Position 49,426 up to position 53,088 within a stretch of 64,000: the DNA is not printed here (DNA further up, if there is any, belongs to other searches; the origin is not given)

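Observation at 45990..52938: Lower-GC pocket containing two giant intronless genes, one a ZIP4/SPO22-like meiotic gene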

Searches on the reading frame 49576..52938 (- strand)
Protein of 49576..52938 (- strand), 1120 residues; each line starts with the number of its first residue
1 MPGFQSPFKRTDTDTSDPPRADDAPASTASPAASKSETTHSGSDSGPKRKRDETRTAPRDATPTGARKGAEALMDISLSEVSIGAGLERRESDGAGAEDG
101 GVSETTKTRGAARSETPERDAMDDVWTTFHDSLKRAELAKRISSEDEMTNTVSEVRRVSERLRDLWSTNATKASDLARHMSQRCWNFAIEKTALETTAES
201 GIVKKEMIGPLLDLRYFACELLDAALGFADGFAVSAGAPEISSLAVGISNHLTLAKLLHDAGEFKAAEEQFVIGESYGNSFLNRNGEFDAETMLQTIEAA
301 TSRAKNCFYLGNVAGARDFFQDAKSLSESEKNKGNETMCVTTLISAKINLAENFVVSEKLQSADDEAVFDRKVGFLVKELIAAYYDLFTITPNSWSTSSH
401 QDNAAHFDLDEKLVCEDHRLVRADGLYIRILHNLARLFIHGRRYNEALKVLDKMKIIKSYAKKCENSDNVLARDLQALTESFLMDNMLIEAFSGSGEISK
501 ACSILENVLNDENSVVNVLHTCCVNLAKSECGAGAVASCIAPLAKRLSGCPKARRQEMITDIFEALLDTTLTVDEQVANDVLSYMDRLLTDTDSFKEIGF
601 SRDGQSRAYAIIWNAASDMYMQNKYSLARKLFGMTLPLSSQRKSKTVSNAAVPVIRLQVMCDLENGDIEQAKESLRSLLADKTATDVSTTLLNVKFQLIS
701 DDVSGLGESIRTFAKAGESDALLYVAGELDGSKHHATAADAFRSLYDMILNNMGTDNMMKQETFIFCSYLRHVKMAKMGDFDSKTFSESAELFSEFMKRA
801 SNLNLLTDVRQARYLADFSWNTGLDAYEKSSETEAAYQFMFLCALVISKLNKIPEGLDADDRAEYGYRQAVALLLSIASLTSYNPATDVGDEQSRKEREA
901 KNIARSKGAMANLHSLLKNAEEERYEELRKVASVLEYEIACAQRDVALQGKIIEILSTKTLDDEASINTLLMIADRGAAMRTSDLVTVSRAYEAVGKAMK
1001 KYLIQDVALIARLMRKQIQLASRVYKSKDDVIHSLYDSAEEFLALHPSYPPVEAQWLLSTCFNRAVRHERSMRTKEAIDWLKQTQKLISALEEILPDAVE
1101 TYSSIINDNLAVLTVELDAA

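Call 6: search_protein_families(library=pfam, proteins=[window:49576-52938:-], max_evalue=1)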
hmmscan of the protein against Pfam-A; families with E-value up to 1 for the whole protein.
window:49576-52938:- (1120 aa): 13 families
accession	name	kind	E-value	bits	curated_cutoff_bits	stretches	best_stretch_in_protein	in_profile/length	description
PF07719.23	TPR_2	-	5.4e-06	26.6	27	0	302-327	6-31/34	Tetratricopeptide repeat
PF14559.12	TPR_19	-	0.00019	22.1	25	0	427-454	24-51/68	Tetratricopeptide repeat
PF13374.12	TPR_10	-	0.0037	17.7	27.5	0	429-453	3-27/42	Tetratricopeptide repeat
PF13428.12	TPR_14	-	0.006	17.6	23.5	0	251-271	4-24/44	Tetratricopeptide repeat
PF08631.16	SPO22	-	0.011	15.6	27.5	1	425-635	79-272/274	Meiosis protein SPO22/ZIP4 like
PF13174.12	TPR_6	-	0.012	16.6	26.3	0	661-680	9-28/33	Tetratricopeptide repeat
PF13424.12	TPR_12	-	0.013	16.1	30.1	0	426-451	43-68/77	Tetratricopeptide repeat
PF13041.12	PPR_2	-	0.029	14.9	30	0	818-839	4-25/50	PPR repeat family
PF01535.26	PPR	-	0.039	14.6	25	0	438-455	10-27/31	PPR repeat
PF13181.12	TPR_8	-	0.06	14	25.7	0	429-453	2-26/34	Tetratricopeptide repeat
PF13176.12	TPR_7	-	0.065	13.8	27.9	0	431-453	2-24/36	Tetratricopeptide repeat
PF12968.13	DUF3856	-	0.13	12.6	27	0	277-331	80-134/143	Domain of Unknown Function (DUF3856)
PF13018.11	ESPR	-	0.84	10.6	25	0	607-621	3-17/50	Extended Signal Peptide of Type V secretion system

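Call 7: search_solved_structures(query=window:49576-52938:-, max_evalue=10)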
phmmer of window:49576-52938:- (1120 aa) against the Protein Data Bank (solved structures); distinct sequences matched with E-value up to 10: 8.
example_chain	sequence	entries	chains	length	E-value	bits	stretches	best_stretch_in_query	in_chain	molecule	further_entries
6ea4_A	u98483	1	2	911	1.3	10.2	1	785-849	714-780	Endoplasmic reticulum aminopeptidase 2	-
7p7p_A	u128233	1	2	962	1.4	10.1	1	785-849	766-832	Endoplasmic reticulum aminopeptidase 2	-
7nsk_A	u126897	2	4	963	1.4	10.1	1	785-849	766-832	Endoplasmic reticulum aminopeptidase 2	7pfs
7nup_A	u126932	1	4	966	1.4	10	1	785-849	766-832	Endoplasmic reticulum aminopeptidase 2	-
5ab0_A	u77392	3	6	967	1.4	10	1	785-849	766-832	ENDOPLASMATIC RETICULUM AMINOPEPTIDASE 2 | Endoplasmic reticulum aminopeptidase 2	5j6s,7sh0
3se6_A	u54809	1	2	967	1.4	10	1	785-849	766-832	Endoplasmic reticulum aminopeptidase 2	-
5ab2_A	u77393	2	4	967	1.4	10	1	785-849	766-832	ENDOPLASMIC RETICULUM AMINOPEPTIDASE 2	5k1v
4e36_A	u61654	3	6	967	1.4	10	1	785-849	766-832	Endoplasmic reticulum aminopeptidase 2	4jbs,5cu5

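Call 8: find_homologous_proteins(query=window:49576-52938:-)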
Query window:49576-52938:- (1120 aa): 11 proteins with E <= 0.001 among 8000 candidates.
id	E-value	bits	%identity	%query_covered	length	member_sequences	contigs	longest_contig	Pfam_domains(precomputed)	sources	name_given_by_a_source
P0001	0.0e+0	2443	99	100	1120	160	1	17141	PF07719.24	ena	-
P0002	0.0e+0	1343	58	98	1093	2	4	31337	PF08631.17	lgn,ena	-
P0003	0.0e+0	1339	58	100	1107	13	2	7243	PF08631.17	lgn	-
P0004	0.0e+0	1336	58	98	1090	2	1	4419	PF08631.17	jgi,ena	-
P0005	0.0e+0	1182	52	100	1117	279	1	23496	-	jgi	-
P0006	0.0e+0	1123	52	96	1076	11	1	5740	-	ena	-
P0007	2.5e-292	991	46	100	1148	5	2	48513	PF13428.13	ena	-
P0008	3.9e-177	609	48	57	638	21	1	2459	-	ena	-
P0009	1.4e-150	522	46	53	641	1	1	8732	-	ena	-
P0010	3.6e-150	520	46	53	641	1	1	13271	-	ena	-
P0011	2.1e-149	518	45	53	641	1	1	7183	-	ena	-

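Call 10: search_protein_families(library=pfam, alignment_id=A1, max_evalue=0.1)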
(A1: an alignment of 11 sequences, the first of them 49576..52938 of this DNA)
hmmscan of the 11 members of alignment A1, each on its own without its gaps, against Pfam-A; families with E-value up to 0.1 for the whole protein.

A. member 1, window:49576-52938:- (1120 aa): 11 families
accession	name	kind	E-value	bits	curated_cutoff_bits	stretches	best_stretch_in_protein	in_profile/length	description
PF07719.23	TPR_2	-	5.4e-06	26.6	27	0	302-327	6-31/34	Tetratricopeptide repeat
PF14559.12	TPR_19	-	0.00019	22.1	25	0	427-454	24-51/68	Tetratricopeptide repeat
PF13374.12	TPR_10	-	0.0037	17.7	27.5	0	429-453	3-27/42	Tetratricopeptide repeat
PF13428.12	TPR_14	-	0.006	17.6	23.5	0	251-271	4-24/44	Tetratricopeptide repeat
PF08631.16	SPO22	-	0.011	15.6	27.5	0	425-635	79-272/274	Meiosis protein SPO22/ZIP4 like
PF13174.12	TPR_6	-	0.012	16.6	26.3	0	661-680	9-28/33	Tetratricopeptide repeat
PF13424.12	TPR_12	-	0.013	16.1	30.1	0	426-451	43-68/77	Tetratricopeptide repeat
PF13041.12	PPR_2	-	0.029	14.9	30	0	818-839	4-25/50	PPR repeat family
PF01535.26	PPR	-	0.039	14.6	25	0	438-455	10-27/31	PPR repeat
PF13181.12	TPR_8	-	0.06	14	25.7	0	429-453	2-26/34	Tetratricopeptide repeat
PF13176.12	TPR_7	-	0.065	13.8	27.9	0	431-453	2-24/36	Tetratricopeptide repeat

B. families by the number of members that match (of 11 scanned): 16 families
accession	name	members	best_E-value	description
PF13424.12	TPR_12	9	0.00016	Tetratricopeptide repeat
PF07719.23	TPR_2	7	5.4e-06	Tetratricopeptide repeat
PF08631.16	SPO22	6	2.6e-06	Meiosis protein SPO22/ZIP4 like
PF13428.12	TPR_14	5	1.1e-05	Tetratricopeptide repeat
PF14559.12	TPR_19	5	5.9e-05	Tetratricopeptide repeat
PF13174.12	TPR_6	4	0.00045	Tetratricopeptide repeat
PF13374.12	TPR_10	4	0.0037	Tetratricopeptide repeat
PF13176.12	TPR_7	3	0.011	Tetratricopeptide repeat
PF00515.34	TPR_1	2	0.061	Tetratricopeptide repeat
PF07721.20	TPR_4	2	0.082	Tetratricopeptide repeat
PF01628.27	HrcA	1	0.0086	HrcA protein C terminal domain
PF13432.12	TPR_16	1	0.021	Tetratricopeptide repeat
PF13041.12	PPR_2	1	0.029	PPR repeat family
PF20225.4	DUF6584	1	0.029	Family of unknown function (DUF6584)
PF01535.26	PPR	1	0.039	PPR repeat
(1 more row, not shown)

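Call 11: search_solved_structures(query=A1, max_evalue=10)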
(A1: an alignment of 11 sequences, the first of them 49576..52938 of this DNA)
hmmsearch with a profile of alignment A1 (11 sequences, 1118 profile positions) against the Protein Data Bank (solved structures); distinct sequences matched with E-value up to 10: 2.
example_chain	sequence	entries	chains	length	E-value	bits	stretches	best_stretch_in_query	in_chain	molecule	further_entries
5ey5_A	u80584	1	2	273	1.2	9.9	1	119-167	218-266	LBCATS-a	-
5j0k_A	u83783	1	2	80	5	7.9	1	109-178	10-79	designed protein 2L4HC2_23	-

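Call 29: search_protein_representatives(alignment_id=A1)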
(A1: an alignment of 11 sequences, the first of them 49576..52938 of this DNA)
Query: 11 sequences, 1118 profile positions. Proteins with E-value up to 0.001 (for the whole library): 28; up to 1e-10: 16; up to 1e-30: 9. The best 28 are listed.
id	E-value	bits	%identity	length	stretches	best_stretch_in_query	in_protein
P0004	0.0e+00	1936.0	-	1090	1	25-1118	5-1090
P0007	0.0e+00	1727.0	-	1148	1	1-1117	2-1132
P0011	0.0e+00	1078.3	-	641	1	1-595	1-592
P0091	4.2e-143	495.0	-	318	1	74-389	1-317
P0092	9.6e-133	460.7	-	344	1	787-1116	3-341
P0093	6.7e-71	255.9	-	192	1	930-1116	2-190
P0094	5.5e-55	203.2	-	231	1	785-924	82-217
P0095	1.5e-43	165.3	-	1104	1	132-1116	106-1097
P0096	1.7e-31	125.4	-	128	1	234-328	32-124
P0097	5.1e-30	120.5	-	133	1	138-210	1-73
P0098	1.8e-20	88.8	-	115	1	1-112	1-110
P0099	3.9e-18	81.1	-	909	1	567-1112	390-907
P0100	2.4e-17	78.5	-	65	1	1000-1063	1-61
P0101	1.4e-16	76.0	-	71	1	483-551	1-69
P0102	9.8e-12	59.9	-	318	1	818-1115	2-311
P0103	1.6e-11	59.2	-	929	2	989-1094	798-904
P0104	2.6e-10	55.2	-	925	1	555-1087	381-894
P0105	2.6e-09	51.9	-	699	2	994-1108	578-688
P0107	3.1e-08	48.3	-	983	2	981-1109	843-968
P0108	6.5e-08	47.3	-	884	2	985-1087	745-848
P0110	1.5e-07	46.0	-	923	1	716-1088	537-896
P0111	1.8e-06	42.5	-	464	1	662-1082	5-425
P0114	3.2e-04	35.0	-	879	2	597-790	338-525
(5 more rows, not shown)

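Call 30: search_protein_families(library=pfam, proteins=[P0095, P0099, P0103, P0104, P0105, P0107, P0108, P0110, P0114, P0111], max_evalue=0.001)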
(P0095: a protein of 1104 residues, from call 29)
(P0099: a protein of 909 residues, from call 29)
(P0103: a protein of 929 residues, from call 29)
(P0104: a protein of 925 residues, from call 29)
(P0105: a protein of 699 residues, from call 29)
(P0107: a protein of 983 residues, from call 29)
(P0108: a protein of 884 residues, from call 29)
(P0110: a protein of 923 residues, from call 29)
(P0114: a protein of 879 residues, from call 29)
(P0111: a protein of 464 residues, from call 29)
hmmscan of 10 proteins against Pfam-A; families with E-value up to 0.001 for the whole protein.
P0095 (1104 aa): 2 families
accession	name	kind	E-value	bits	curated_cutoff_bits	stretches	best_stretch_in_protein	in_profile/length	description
PF08631.16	SPO22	-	2.4e-11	44.1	27.5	2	577-725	29-186/274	Meiosis protein SPO22/ZIP4 like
PF13424.12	TPR_12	-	0.0004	21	30.1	0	1027-1064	34-71/77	Tetratricopeptide repeat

P0099 (909 aa): 6 families
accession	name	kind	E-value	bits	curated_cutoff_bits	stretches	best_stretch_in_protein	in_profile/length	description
PF08631.16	SPO22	-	4.6e-29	102.1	27.5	2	180-457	1-273/274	Meiosis protein SPO22/ZIP4 like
PF13424.12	TPR_12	-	2e-08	34.7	30.1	0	440-498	13-72/77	Tetratricopeptide repeat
PF12895.13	ANAPC3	-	2.2e-08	34.7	27.2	1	472-527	24-79/82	Anaphase-promoting complex, cyclosome, subunit 3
PF07719.23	TPR_2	-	1.1e-05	25.6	27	0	471-503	1-33/34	Tetratricopeptide repeat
PF00515.34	TPR_1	-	0.00016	21.8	27.8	0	133-155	8-30/34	Tetratricopeptide repeat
PF14559.12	TPR_19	-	0.00031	21.4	25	0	294-330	17-53/68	Tetratricopeptide repeat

P0103 (929 aa): 5 families
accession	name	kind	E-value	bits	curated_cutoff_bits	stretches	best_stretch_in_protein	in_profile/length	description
PF08631.16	SPO22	-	7e-42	144.2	27.5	2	187-469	1-274/274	Meiosis protein SPO22/ZIP4 like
PF12895.13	ANAPC3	-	5.9e-10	39.7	27.2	1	455-528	3-70/82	Anaphase-promoting complex, cyclosome, subunit 3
PF14559.12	TPR_19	-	4.4e-06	27.4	25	0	452-513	2-57/68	Tetratricopeptide repeat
PF07719.23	TPR_2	-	0.00037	20.8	27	0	481-513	1-33/34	Tetratricopeptide repeat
PF00515.34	TPR_1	-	0.00046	20.3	27.8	0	481-513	1-33/34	Tetratricopeptide repeat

P0104 (925 aa): 4 families
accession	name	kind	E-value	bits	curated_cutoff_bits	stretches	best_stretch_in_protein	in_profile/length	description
PF08631.16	SPO22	-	3.9e-25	89.3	27.5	1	189-468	1-273/274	Meiosis protein SPO22/ZIP4 like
PF13424.12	TPR_12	-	8.1e-09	36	30.1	0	441-511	3-76/77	Tetratricopeptide repeat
PF07719.23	TPR_2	-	7e-06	26.2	27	0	130-156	5-31/34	Tetratricopeptide repeat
PF00515.34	TPR_1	-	2.8e-05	24.2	27.8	0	131-156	6-31/34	Tetratricopeptide repeat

P0105 (699 aa): 2 families
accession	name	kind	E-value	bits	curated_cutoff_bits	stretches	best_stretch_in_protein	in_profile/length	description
PF08631.16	SPO22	-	1.9e-15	57.5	27.5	2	2-241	60-273/274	Meiosis protein SPO22/ZIP4 like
PF13428.12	TPR_14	-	0.00043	21.1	23.5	0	647-675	7-35/44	Tetratricopeptide repeat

P0107 (983 aa): 6 families
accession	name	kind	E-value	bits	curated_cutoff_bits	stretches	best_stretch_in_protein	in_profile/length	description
PF08631.16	SPO22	-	8.6e-26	91.4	27.5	1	190-504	2-273/274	Meiosis protein SPO22/ZIP4 like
PF13424.12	TPR_12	-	1.2e-09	38.7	30.1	0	482-545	8-71/77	Tetratricopeptide repeat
PF13181.12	TPR_8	-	7.1e-06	26.2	25.7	0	132-155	8-31/34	Tetratricopeptide repeat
PF12895.13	ANAPC3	-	3.8e-05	24.3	27.2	0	493-546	5-50/82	Anaphase-promoting complex, cyclosome, subunit 3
PF07719.23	TPR_2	-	4.1e-05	23.8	27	0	127-155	3-31/34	Tetratricopeptide repeat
PF00515.34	TPR_1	-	0.0006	20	27.8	0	129-154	5-30/34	Tetratricopeptide repeat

P0108 (884 aa): 3 families
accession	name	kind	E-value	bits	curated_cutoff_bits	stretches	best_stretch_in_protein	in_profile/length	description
PF08631.16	SPO22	-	9.7e-22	78.1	27.5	2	280-387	1-106/274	Meiosis protein SPO22/ZIP4 like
PF07719.23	TPR_2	-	2.5e-05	24.5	27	0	218-247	1-30/34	Tetratricopeptide repeat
PF00515.34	TPR_1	-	0.00076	19.6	27.8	0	218-244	1-27/34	Tetratricopeptide repeat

P0110 (923 aa): 4 families
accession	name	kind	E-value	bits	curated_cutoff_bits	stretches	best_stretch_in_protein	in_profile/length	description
PF08631.16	SPO22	-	6.7e-22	78.7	27.5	1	188-471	1-273/274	Meiosis protein SPO22/ZIP4 like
PF07719.23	TPR_2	-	1.1e-10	41.2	27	0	126-154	3-31/34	Tetratricopeptide repeat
PF12895.13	ANAPC3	-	0.00016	22.3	27.2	0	289-343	29-80/82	Anaphase-promoting complex, cyclosome, subunit 3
PF13424.12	TPR_12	-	0.0009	19.8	30.1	0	135-172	14-52/77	Tetratricopeptide repeat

P0114 (879 aa): 1 family
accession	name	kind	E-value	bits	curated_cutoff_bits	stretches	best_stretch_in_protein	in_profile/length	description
PF08631.16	SPO22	-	1.4e-06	28.4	27.5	0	77-376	2-273/274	Meiosis protein SPO22/ZIP4 like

P0111 (464 aa): 0 families
